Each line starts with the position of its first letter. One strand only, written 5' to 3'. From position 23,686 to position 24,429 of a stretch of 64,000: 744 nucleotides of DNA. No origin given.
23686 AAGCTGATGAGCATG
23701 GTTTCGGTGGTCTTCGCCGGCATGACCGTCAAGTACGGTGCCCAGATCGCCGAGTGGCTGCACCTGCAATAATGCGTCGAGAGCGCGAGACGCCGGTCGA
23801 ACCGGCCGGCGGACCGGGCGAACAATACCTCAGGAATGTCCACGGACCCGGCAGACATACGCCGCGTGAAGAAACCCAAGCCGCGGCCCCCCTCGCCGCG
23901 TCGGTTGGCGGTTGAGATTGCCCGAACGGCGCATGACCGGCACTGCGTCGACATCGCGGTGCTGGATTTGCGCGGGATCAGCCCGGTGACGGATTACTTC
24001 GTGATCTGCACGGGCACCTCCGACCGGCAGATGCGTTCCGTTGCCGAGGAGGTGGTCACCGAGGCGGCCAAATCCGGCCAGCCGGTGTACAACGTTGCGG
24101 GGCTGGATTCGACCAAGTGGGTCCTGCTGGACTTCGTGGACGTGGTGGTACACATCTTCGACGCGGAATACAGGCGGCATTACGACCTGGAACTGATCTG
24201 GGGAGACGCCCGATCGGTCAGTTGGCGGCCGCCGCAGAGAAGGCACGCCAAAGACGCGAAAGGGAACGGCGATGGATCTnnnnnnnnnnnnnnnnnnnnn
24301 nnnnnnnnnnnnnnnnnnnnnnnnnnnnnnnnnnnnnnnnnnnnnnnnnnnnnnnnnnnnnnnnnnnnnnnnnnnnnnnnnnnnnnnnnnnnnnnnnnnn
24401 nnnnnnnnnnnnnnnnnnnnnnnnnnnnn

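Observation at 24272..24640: Standalone diverged copy of the ArgS N-terminal tRNA-binding domain, in the same frame as argS and 12 nt upstream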

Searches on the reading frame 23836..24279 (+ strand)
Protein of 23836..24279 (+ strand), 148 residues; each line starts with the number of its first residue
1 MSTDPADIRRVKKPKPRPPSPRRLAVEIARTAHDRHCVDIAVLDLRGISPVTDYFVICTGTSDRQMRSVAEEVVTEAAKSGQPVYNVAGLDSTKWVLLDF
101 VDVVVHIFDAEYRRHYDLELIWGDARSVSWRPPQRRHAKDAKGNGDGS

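Call 4: search_protein_families(library=pfam, proteins=[window:23836-24279:+], max_evalue=10)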
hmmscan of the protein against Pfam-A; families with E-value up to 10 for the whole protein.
window:23836-24279:+ (148 aa): 1 family
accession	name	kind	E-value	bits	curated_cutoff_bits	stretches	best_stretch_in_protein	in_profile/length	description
PF02410.21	RsfS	-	1.1e-29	103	21.6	1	27-122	2-98/98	Ribosomal silencing factor during starvation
